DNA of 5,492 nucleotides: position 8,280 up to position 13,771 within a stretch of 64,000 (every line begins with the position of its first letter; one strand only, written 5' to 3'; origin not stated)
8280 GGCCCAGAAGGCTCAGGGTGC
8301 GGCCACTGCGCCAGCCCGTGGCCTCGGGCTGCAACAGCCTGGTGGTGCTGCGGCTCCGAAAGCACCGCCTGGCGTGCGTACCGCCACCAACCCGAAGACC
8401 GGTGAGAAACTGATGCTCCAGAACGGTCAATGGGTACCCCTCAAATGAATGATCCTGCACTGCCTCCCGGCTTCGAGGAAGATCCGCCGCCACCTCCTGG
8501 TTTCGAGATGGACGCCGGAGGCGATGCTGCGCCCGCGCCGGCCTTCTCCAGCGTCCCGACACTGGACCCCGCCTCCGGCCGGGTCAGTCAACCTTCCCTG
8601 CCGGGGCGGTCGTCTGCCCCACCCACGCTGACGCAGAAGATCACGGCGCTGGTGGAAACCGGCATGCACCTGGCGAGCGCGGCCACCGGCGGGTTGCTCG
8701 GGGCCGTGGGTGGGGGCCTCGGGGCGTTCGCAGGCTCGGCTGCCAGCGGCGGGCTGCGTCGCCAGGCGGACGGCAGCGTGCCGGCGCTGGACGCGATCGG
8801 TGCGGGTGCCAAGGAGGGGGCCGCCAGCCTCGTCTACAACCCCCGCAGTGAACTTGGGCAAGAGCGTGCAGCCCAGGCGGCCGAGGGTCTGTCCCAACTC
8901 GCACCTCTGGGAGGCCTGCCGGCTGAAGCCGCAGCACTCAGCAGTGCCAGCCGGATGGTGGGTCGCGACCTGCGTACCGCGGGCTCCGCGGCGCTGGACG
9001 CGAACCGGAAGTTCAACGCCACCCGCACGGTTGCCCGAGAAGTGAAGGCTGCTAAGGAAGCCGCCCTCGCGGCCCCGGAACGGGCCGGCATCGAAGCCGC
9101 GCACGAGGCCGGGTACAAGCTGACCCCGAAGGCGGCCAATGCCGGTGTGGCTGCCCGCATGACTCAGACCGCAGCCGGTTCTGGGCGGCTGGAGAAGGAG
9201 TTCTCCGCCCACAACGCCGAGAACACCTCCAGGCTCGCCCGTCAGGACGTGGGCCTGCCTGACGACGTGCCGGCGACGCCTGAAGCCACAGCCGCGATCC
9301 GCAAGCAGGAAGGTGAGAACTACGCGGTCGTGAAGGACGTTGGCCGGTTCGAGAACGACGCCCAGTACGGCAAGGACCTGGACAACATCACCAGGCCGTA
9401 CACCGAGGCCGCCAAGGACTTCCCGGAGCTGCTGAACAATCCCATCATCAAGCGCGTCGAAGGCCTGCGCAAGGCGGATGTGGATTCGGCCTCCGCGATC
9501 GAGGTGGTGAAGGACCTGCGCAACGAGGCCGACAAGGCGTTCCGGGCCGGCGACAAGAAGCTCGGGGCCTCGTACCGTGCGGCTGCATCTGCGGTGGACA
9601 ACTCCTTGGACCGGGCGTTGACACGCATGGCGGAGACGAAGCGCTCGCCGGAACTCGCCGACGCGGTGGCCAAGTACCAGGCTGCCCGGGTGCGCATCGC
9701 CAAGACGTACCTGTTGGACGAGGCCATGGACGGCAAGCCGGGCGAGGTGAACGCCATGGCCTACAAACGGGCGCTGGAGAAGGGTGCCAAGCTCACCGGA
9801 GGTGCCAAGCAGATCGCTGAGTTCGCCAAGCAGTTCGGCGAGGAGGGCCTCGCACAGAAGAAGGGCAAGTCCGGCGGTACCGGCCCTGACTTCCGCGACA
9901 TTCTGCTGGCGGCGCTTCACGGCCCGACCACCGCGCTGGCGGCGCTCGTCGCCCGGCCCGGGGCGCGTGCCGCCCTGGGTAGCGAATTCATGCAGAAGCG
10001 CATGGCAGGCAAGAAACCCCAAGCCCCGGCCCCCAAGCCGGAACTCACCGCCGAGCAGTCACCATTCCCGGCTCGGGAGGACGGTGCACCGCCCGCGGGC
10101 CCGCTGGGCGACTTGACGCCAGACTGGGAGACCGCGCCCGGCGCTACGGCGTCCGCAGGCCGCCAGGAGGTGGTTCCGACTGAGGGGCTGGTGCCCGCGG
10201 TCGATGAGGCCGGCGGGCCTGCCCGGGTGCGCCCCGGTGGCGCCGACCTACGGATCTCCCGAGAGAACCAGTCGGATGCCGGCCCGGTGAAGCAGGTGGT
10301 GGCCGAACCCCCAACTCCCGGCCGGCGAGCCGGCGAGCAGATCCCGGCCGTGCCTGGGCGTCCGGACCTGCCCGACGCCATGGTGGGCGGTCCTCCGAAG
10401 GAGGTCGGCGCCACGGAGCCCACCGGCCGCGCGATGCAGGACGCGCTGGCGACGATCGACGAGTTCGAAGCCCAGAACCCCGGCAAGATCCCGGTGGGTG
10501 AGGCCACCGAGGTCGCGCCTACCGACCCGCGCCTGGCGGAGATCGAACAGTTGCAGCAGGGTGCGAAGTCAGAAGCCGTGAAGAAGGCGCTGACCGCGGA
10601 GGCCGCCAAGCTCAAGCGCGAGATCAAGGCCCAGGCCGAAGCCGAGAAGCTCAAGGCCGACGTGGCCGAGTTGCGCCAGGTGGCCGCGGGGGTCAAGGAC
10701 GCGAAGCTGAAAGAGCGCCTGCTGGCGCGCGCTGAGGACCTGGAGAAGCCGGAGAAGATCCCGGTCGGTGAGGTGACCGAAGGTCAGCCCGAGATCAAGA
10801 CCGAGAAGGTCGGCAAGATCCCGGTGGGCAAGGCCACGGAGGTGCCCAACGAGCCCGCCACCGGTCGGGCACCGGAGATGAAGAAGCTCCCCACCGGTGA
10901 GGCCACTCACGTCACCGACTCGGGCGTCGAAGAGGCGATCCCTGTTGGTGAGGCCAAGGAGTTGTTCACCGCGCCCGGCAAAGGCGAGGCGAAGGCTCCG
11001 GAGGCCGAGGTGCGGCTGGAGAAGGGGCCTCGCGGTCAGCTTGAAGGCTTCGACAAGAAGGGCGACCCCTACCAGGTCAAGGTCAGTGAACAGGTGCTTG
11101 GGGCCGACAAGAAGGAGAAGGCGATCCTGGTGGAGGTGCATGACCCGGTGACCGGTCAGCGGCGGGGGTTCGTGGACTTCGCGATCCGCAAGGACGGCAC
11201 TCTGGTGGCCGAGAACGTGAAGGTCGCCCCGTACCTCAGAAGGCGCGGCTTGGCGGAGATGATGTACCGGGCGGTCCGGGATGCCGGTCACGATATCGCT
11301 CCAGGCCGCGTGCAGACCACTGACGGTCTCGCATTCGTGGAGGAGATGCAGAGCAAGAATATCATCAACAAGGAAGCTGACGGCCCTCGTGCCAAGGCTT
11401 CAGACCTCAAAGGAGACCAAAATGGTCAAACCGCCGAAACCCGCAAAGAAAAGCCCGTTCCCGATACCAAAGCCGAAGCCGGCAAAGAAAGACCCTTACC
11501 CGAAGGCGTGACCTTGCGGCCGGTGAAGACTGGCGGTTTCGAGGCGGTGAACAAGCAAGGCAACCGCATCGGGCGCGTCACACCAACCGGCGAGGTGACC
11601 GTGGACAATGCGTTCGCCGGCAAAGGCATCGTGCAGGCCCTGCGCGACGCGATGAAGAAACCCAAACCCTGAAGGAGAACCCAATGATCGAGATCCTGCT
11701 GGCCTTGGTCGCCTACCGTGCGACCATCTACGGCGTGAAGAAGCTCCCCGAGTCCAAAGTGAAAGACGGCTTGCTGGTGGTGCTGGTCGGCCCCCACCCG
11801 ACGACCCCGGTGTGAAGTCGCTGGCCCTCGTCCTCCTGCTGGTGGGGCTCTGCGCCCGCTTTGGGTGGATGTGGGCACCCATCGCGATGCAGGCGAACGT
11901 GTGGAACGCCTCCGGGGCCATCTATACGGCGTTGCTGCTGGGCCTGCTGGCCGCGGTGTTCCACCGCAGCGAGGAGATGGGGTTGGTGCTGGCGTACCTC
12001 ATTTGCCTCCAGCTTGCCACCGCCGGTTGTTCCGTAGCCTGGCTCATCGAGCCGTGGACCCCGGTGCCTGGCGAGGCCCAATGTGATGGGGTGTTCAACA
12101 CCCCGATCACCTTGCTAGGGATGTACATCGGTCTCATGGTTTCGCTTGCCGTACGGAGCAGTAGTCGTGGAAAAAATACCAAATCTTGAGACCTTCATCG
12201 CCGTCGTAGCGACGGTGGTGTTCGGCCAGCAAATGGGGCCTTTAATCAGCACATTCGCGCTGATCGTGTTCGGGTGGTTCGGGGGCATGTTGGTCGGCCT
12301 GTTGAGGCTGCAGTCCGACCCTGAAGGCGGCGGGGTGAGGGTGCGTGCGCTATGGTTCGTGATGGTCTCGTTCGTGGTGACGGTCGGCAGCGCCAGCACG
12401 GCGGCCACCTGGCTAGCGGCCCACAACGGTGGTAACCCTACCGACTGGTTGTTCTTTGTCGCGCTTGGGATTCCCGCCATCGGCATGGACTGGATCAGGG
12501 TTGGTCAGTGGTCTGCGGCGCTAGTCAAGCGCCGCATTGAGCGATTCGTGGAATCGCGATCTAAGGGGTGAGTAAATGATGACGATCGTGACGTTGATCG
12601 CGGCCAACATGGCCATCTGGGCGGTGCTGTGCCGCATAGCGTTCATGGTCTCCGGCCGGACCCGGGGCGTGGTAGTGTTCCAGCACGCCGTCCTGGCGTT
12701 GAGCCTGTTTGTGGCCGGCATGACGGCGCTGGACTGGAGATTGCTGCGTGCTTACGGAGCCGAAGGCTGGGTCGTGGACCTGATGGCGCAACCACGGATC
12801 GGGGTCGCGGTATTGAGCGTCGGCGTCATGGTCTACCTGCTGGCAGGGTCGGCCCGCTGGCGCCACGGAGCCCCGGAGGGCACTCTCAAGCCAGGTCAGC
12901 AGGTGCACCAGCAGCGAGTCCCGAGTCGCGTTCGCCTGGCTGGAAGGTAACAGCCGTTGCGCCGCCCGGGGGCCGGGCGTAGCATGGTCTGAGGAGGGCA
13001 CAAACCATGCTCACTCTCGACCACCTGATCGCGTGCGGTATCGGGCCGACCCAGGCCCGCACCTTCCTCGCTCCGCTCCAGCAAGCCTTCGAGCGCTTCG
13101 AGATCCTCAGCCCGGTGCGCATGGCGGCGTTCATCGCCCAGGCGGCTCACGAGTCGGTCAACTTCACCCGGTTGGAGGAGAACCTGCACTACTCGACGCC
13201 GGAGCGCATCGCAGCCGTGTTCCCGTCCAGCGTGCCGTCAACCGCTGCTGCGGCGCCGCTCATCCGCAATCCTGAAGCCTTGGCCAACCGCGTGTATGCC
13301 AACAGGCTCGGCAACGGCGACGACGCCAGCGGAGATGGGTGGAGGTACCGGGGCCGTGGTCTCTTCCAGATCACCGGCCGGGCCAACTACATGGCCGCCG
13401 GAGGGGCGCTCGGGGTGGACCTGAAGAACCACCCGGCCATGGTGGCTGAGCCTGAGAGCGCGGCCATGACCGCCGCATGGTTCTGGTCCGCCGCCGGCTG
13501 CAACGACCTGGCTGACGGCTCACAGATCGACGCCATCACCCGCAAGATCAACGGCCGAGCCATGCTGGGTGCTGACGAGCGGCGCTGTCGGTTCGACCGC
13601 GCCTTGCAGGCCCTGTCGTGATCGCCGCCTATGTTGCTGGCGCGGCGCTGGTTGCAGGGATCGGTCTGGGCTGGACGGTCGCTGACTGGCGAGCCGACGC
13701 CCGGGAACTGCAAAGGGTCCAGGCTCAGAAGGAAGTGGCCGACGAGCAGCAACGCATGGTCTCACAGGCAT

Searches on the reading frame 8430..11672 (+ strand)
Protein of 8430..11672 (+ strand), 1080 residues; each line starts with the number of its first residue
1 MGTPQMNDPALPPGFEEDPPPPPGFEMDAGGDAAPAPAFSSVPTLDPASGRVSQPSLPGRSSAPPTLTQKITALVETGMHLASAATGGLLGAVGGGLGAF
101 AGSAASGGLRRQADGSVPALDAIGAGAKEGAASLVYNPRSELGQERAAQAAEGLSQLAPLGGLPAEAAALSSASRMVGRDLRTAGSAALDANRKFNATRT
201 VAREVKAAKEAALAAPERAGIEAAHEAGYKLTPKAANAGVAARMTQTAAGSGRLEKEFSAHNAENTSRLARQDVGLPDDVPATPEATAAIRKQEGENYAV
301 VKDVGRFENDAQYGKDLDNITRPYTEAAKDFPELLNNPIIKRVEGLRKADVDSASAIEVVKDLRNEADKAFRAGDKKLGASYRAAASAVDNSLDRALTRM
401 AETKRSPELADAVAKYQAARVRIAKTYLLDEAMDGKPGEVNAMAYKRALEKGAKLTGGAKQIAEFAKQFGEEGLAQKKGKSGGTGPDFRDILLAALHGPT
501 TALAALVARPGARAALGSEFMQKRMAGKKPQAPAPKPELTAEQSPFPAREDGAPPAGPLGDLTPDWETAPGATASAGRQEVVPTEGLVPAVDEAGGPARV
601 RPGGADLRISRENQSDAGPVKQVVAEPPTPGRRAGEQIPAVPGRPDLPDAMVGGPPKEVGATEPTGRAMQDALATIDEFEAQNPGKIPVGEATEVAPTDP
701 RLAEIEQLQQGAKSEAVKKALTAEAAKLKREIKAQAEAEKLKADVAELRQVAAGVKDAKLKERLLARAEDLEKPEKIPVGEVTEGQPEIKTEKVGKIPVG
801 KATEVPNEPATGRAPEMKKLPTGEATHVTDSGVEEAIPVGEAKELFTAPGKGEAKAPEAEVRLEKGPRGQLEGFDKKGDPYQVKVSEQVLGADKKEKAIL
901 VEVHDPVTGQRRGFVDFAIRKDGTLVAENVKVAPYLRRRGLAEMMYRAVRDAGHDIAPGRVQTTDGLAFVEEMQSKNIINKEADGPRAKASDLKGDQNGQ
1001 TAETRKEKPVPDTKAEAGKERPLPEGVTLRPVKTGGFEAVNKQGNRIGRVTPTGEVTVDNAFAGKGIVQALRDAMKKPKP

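Call 10: search_protein_families(library=pfam, proteins=[window:8430-11672:+], max_evalue=0.01)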
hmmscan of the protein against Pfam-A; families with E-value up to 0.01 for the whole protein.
window:8430-11672:+ (1080 aa): 1 family
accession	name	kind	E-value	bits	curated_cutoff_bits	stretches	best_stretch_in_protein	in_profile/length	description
PF14542.12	Acetyltransf_CG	-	0.00084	19.9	30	0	903-951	4-51/80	GCN5-related N-acetyl-transferase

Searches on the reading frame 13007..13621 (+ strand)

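Call 21: search_protein_families(library=pfam, proteins=[window:13007-13621:+], max_evalue=0.01)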
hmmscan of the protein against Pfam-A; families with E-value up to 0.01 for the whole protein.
window:13007-13621:+ (204 aa): 1 family
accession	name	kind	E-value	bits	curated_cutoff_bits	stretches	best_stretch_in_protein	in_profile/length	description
PF00182.24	Glyco_hydro_19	-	1e-09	39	25.5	1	110-164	103-158/232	Chitinase class I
